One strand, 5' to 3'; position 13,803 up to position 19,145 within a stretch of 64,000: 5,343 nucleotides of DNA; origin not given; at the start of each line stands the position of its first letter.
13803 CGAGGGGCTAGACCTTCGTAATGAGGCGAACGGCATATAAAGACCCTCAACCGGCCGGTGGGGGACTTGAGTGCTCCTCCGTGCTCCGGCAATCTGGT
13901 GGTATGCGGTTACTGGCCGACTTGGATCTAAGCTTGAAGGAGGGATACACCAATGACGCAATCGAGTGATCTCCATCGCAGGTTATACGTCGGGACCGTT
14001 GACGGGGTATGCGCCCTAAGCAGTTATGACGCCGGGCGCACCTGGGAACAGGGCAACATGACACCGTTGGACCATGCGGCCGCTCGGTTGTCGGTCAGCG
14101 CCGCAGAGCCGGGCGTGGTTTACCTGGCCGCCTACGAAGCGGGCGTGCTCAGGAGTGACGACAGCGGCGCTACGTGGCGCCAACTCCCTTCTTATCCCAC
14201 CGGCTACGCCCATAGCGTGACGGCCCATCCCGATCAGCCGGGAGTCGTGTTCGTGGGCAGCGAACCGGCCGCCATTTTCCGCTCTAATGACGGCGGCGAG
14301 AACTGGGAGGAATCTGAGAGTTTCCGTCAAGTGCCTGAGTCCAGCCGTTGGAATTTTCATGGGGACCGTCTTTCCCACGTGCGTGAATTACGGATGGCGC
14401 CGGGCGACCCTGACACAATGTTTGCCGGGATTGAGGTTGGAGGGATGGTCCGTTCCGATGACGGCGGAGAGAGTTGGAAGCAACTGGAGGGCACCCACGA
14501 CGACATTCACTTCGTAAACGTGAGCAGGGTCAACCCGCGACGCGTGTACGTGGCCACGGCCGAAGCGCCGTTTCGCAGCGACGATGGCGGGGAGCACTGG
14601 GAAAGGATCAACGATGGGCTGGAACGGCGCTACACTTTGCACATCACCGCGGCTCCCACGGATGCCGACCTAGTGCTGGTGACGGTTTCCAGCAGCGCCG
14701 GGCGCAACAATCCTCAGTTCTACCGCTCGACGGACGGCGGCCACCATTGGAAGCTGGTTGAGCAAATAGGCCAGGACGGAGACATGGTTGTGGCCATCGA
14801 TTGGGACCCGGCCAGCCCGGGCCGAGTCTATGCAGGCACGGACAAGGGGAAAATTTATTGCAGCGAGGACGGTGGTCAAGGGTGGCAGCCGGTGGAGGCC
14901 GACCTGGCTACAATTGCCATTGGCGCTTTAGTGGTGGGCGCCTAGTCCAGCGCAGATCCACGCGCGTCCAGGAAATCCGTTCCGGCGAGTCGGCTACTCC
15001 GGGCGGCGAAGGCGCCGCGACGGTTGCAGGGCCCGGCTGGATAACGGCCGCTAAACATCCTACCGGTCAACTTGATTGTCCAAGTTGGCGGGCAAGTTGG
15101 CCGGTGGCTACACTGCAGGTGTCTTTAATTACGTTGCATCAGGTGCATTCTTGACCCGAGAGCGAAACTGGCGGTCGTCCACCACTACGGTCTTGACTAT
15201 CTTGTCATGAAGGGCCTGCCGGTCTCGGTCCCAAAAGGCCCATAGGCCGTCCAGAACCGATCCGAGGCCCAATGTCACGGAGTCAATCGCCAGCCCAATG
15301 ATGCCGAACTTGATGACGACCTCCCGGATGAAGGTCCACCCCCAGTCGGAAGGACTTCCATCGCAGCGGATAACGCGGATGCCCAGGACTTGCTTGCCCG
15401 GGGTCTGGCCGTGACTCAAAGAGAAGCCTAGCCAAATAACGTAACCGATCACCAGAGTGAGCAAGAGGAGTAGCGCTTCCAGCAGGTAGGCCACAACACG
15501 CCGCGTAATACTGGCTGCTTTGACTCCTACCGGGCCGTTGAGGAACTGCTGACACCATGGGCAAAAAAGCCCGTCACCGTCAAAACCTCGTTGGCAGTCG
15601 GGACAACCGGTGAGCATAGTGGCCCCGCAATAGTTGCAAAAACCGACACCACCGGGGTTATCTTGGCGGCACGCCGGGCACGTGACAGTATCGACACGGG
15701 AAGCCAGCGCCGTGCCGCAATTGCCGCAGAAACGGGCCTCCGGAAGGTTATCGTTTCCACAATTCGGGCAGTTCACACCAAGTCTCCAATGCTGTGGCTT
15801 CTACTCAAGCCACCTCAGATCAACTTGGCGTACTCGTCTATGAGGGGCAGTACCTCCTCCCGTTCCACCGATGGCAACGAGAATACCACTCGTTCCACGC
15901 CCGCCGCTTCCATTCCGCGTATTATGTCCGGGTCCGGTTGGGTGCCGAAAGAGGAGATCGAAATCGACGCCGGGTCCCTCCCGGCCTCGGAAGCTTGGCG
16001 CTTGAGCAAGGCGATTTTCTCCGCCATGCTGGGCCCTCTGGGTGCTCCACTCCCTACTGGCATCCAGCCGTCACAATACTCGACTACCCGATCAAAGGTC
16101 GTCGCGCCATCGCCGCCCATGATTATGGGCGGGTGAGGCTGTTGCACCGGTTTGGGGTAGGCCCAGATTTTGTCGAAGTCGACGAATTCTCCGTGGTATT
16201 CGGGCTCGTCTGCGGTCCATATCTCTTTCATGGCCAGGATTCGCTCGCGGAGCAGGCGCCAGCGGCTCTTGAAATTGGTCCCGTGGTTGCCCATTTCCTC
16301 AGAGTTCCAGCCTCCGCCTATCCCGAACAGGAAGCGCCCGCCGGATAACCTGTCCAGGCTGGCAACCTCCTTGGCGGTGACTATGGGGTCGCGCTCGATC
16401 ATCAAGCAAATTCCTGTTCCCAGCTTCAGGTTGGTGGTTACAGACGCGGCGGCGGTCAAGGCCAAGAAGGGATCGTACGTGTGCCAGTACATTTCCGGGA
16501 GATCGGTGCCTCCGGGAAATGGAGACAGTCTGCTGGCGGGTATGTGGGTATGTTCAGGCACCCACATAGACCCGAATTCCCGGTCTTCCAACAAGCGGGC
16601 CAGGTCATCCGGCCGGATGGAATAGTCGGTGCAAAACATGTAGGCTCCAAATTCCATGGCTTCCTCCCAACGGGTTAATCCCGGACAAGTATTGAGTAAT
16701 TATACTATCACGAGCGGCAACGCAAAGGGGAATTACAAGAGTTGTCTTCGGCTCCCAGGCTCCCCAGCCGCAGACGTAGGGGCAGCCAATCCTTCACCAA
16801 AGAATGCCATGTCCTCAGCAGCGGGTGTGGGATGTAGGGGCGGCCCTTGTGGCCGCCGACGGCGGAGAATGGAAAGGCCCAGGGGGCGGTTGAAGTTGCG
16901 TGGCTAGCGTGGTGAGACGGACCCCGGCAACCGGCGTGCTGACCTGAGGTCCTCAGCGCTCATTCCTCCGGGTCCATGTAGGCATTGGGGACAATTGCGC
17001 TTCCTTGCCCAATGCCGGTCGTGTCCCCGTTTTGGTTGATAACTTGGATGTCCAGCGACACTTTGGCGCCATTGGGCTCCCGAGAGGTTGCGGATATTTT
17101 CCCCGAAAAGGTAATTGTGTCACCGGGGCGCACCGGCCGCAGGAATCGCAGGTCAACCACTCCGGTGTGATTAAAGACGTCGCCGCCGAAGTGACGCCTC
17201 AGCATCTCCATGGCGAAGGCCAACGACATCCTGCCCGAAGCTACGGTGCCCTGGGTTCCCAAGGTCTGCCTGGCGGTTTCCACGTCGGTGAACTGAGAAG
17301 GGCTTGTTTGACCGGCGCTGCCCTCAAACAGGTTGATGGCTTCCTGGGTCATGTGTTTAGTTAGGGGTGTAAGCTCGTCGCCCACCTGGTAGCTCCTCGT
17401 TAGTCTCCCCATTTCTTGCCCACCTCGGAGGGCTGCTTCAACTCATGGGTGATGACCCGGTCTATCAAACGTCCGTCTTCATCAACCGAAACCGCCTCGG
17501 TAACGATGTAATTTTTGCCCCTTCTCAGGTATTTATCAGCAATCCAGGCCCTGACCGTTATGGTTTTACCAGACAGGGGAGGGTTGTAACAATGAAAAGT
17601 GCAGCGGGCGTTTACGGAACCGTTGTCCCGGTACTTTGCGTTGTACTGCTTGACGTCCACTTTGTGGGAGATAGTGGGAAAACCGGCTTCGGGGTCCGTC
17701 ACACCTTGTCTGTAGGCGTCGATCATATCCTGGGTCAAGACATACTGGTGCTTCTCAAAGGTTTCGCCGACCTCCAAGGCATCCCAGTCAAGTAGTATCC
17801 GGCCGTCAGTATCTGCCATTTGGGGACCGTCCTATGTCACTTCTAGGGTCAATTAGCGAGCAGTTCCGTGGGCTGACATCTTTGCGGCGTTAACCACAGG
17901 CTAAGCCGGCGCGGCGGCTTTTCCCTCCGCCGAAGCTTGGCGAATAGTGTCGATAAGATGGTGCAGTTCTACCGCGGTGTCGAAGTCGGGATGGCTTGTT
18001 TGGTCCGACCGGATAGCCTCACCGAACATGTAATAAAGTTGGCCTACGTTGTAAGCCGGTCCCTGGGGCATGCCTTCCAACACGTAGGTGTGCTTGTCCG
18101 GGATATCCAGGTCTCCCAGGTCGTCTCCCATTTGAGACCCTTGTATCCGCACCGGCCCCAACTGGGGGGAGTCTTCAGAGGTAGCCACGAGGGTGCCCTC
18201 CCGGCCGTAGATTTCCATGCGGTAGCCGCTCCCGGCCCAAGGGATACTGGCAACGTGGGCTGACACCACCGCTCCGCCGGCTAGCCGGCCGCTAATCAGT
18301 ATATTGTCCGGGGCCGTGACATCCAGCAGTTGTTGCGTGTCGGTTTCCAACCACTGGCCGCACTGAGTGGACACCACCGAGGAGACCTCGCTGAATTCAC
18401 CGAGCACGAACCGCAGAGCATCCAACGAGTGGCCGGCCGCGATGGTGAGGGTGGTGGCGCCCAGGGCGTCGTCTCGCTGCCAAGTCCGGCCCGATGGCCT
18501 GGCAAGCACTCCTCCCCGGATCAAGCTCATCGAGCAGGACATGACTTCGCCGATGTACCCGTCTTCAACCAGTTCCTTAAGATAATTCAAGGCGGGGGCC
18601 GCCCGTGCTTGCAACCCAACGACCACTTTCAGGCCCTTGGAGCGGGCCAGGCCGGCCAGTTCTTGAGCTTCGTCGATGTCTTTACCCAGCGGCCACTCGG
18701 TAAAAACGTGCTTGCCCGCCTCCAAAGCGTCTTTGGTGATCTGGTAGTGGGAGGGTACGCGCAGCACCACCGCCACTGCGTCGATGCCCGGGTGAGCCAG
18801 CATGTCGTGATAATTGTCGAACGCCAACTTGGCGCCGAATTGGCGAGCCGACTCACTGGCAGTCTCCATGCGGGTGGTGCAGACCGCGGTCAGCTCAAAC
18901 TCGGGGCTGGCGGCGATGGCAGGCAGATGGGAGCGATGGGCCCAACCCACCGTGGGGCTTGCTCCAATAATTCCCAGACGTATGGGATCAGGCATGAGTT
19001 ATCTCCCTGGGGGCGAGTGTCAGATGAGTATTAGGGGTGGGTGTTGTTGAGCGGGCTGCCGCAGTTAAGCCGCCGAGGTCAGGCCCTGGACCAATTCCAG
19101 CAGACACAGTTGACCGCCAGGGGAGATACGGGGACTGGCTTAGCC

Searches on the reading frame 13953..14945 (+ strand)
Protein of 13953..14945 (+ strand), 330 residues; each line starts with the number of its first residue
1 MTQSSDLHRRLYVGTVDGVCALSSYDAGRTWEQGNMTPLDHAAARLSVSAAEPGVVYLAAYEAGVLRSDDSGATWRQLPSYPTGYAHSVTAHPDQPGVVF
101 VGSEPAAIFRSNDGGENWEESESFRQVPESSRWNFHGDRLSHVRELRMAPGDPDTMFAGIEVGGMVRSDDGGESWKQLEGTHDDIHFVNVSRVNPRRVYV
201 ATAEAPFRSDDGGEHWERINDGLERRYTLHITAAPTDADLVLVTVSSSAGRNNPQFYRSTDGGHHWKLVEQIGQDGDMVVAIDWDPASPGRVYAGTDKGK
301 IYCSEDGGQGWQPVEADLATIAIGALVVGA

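Call 104: search_protein_families(library=pfam, proteins=[window:13953-14945:+], max_evalue=0.00001)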
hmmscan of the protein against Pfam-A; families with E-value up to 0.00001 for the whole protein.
window:13953-14945:+ (330 aa): 4 families
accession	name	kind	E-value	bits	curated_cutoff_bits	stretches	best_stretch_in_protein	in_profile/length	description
PF15902.12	Sortilin-Vps10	-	4e-24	85.7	33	3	165-270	3-113/446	Sortilin, neurotensin receptor 3,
PF02012.26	BNR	-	1.4e-14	52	27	0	167-176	2-11/12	BNR/Asp-box repeat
PF14870.12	PSII_BNR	-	4.2e-12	46.4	27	0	21-119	40-138/303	Photosynthesis system II assembly factor YCF48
PF13088.12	BNR_2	-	3.6e-07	30.2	31.4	0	19-78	186-251/277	BNR repeat-like domain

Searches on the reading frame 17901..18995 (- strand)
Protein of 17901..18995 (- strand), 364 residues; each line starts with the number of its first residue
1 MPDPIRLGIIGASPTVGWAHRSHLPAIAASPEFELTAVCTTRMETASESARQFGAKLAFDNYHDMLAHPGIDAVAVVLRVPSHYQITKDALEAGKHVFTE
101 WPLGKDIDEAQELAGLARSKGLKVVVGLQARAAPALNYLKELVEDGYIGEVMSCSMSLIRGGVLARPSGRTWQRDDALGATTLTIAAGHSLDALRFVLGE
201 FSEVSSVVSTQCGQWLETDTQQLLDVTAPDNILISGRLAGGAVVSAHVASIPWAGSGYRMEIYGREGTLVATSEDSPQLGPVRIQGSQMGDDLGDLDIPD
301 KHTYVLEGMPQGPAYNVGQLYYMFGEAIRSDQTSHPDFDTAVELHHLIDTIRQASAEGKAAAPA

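Call 104: search_protein_families(library=pfam, proteins=[window:17901-18995:-], max_evalue=0.00001)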
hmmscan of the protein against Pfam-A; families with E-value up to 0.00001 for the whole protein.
window:17901-18995:- (364 aa): 4 families
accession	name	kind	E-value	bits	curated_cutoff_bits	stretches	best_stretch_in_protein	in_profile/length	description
PF01408.29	GFO_IDH_MocA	-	2.6e-24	86.6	24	1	5-127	1-119/120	Oxidoreductase family, NAD-binding Rossmann fold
PF02894.22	GFO_IDH_MocA_C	-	2.4e-17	63.9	22.9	1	140-359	1-214/218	Oxidoreductase family, C-terminal alpha/beta domain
PF22685.1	Gal80p_C-like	-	1.5e-16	61.4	29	1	134-270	1-149/152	Gal80p, C-terminal domain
PF22725.1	GFO_IDH_MocA_C3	-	1.7e-15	57.6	27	1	138-269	3-123/124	GFO/IDH/MocA C-terminal domain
